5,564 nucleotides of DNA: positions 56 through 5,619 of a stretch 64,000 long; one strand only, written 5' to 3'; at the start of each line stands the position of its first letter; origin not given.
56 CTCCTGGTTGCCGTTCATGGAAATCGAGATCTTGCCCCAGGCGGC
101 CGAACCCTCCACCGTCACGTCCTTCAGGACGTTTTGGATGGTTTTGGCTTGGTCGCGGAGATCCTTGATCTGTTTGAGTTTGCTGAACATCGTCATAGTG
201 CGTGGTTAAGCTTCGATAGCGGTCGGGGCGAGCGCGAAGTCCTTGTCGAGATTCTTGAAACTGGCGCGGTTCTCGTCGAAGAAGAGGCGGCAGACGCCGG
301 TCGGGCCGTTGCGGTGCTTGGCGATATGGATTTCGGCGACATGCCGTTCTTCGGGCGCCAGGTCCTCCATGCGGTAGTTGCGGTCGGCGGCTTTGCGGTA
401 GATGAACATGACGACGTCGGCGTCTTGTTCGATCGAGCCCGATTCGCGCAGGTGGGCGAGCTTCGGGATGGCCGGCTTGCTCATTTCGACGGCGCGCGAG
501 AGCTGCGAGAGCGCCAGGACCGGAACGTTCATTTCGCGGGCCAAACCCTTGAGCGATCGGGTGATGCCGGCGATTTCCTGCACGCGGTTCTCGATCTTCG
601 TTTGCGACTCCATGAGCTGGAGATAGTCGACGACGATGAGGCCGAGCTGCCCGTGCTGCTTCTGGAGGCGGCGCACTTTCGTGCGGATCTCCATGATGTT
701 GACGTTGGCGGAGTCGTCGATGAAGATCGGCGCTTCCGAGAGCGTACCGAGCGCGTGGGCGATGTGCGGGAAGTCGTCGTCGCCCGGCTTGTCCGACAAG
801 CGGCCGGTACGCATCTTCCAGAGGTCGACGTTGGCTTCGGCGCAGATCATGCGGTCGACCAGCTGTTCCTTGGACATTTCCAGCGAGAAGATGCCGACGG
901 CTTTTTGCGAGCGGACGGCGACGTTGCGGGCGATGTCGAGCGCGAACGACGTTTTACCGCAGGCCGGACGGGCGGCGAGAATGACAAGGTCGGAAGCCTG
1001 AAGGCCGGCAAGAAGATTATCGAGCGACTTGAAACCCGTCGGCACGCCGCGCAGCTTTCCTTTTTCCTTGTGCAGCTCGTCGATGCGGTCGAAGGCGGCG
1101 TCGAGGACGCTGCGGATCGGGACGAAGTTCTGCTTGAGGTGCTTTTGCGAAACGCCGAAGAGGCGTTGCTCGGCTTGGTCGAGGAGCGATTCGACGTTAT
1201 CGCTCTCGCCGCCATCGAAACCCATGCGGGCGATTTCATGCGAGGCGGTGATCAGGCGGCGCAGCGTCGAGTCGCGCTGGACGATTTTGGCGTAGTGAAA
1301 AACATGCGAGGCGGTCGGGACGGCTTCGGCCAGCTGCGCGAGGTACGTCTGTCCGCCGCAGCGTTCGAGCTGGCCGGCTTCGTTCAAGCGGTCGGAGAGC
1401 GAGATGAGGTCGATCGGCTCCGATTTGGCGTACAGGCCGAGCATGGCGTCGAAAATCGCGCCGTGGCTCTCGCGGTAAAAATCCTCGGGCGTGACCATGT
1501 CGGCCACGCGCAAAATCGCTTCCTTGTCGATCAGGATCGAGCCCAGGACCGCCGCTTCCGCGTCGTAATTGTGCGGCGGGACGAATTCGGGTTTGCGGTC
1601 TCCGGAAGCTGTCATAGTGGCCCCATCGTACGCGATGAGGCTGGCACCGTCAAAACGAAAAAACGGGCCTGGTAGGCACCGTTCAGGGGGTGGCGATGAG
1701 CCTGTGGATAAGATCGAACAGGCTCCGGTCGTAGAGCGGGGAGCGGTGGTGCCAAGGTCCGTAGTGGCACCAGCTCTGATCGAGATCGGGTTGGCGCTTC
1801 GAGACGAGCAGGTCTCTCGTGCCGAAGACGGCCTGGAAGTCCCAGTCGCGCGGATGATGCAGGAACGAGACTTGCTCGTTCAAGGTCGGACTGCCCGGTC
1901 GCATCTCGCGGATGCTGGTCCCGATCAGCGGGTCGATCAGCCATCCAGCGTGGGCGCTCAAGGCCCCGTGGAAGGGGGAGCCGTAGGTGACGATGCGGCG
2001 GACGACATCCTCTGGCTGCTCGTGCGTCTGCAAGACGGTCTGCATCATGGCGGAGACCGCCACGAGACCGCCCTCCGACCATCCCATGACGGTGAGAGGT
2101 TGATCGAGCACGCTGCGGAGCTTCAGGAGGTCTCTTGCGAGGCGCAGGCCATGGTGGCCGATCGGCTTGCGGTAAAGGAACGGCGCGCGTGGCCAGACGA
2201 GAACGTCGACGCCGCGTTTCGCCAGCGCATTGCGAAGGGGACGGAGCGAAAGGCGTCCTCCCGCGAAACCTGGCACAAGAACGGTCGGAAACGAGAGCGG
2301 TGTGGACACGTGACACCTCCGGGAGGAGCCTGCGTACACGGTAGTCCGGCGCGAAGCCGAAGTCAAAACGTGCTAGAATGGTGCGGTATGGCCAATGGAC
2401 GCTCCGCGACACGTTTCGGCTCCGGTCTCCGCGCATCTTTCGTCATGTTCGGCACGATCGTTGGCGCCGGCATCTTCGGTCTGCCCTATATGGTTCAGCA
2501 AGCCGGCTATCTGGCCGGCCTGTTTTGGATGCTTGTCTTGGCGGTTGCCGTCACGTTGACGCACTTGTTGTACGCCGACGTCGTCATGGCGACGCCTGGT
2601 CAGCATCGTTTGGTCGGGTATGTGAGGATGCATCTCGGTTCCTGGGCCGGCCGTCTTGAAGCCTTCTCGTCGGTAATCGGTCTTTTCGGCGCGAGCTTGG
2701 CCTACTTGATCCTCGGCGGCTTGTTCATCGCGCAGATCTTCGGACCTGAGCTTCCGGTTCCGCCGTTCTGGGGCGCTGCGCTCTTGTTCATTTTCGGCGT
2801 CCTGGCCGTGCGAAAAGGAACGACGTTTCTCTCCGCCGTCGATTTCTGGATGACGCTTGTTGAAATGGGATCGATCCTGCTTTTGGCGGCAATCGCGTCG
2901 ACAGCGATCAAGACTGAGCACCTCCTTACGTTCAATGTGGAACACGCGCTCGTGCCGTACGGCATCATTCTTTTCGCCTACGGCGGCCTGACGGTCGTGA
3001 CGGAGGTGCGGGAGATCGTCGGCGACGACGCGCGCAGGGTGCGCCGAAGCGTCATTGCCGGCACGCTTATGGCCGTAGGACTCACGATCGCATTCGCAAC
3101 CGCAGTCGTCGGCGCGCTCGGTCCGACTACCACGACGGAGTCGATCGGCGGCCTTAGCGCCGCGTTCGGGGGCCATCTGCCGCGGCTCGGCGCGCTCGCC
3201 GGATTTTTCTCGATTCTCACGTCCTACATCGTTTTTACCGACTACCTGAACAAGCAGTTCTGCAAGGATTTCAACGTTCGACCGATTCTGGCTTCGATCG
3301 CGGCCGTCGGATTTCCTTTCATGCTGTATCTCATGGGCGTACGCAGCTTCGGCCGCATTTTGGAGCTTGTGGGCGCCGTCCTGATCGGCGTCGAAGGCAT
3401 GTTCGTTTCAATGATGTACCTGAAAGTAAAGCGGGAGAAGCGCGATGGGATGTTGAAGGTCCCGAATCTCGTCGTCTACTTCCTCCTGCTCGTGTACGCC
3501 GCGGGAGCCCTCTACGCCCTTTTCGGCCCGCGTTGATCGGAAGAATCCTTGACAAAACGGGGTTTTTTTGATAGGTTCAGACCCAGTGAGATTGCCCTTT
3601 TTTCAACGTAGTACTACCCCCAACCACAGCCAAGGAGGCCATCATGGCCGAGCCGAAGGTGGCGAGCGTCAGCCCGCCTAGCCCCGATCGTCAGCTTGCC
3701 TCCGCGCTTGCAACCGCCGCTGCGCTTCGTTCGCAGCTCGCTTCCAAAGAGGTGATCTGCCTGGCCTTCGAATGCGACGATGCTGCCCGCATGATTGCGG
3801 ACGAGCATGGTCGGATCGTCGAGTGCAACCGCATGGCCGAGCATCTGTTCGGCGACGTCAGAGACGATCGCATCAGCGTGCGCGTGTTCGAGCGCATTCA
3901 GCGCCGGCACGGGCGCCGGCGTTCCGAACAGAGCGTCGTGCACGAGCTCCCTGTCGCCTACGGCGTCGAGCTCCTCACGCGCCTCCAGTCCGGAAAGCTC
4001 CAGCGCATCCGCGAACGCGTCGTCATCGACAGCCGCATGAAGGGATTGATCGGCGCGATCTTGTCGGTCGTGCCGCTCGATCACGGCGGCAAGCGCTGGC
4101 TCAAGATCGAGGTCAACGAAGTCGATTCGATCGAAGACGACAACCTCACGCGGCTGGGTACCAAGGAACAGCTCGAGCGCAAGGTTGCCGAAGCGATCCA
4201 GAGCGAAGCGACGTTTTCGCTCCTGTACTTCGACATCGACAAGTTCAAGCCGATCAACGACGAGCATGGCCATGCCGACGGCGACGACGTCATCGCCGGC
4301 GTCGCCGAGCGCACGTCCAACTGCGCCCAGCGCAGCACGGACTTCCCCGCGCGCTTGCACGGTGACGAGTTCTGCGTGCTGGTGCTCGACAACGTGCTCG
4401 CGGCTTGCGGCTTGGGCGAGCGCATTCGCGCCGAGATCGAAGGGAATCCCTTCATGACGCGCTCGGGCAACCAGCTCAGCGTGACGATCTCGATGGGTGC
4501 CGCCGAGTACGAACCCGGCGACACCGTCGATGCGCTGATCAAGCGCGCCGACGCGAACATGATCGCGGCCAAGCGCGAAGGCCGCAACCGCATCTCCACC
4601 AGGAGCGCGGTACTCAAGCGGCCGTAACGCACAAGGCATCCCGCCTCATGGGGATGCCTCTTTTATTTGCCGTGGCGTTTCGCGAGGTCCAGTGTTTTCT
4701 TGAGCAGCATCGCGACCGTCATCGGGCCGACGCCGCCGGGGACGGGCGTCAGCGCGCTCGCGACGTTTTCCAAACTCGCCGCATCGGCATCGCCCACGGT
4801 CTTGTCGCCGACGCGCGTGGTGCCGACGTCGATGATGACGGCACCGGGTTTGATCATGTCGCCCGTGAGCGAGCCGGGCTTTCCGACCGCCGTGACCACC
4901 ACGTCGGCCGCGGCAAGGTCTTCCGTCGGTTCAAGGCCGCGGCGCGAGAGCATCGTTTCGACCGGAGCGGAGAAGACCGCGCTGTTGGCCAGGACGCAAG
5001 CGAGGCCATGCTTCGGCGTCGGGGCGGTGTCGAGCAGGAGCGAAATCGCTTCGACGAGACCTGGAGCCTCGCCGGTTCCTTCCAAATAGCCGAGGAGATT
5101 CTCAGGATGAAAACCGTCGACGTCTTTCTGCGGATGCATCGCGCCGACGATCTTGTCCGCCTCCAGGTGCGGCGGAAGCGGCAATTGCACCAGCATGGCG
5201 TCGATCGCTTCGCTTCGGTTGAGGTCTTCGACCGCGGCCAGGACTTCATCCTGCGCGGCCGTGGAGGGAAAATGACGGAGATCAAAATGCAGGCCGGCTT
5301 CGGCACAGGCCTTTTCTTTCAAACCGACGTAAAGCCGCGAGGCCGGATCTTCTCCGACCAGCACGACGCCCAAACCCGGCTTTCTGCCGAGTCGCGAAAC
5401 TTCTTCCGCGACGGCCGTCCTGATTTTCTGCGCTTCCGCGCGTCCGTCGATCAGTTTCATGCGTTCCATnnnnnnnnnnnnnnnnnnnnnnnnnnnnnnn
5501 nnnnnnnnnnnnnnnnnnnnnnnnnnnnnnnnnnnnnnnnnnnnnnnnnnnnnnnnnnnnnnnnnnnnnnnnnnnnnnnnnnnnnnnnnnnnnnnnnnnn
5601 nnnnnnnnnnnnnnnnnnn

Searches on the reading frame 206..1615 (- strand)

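Call 84: search_protein_families(library=pfam, proteins=[window:206-1615:-], max_evalue=0.000001)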
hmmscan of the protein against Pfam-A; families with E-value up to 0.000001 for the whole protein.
window:206-1615:- (469 aa): 3 families
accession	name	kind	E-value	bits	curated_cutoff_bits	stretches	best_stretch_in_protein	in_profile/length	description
PF03796.21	DnaB_C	-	9.8e-99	330.3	27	1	190-455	1-255/255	DnaB-like helicase C terminal domain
PF00772.26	DnaB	-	3.8e-35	120.5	23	1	13-113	2-102/103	DnaB-like helicase N terminal domain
PF13481.12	AAA_25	-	8.3e-13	48.8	27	1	193-372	17-190/195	AAA domain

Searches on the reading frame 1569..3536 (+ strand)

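Call 84: search_protein_families(library=pfam, proteins=[window:1569-3536:+], max_evalue=0.000001)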
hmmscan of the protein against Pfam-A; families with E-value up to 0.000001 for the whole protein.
window:1569-3536:+ (655 aa): 2 families
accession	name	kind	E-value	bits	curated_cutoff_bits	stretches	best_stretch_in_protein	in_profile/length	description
PF03222.19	Trp_Tyr_perm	-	2.2e-13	50.5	22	1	287-520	6-245/393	Tryptophan/tyrosine permease family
PF01490.24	Aa_trans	-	7.6e-13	48.3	25.6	1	285-650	4-407/410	Transmembrane amino acid transporter protein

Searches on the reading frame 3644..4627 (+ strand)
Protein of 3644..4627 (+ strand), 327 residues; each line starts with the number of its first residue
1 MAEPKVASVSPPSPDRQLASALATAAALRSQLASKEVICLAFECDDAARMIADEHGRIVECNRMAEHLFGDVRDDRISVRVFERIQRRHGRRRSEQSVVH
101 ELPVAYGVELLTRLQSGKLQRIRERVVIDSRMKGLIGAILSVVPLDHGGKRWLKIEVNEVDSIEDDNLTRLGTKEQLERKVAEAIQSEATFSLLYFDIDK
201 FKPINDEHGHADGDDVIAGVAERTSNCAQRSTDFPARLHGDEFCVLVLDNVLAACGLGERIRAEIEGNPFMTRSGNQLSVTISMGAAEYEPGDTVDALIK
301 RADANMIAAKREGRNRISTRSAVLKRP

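Call 84: search_protein_families(library=pfam, proteins=[window:3644-4627:+], max_evalue=0.000001)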
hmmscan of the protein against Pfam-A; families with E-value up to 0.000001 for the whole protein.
window:3644-4627:+ (327 aa): 1 family
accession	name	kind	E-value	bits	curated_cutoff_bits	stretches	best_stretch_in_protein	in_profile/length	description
PF00990.26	GGDEF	-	1.6e-33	116.2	23.8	1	166-316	4-161/161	Diguanylate cyclase, GGDEF domain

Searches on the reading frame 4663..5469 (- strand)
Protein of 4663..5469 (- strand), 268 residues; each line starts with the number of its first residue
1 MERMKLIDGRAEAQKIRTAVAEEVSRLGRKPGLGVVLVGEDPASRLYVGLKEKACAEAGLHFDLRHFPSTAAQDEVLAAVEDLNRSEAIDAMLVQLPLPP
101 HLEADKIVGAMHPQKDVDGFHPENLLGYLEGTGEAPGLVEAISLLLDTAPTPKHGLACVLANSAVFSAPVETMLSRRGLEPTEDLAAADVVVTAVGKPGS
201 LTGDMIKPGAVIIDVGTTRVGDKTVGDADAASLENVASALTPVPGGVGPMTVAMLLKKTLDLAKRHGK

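Call 84: search_protein_families(library=pfam, proteins=[window:4663-5469:-], max_evalue=0.000001)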
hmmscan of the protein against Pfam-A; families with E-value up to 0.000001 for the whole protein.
window:4663-5469:- (268 aa): 2 families
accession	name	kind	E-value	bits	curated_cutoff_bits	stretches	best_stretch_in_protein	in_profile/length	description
PF00763.28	THF_DHG_CYH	-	2.3e-34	118.5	32.8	1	7-118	1-115/115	Tetrahydrofolate dehydrogenase/cyclohydrolase, catalytic domain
PF02882.25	THF_DHG_CYH_C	-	1.2e-30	106.4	27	1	172-266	54-159/160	Tetrahydrofolate dehydrogenase/cyclohydrolase, NAD(P)-binding domain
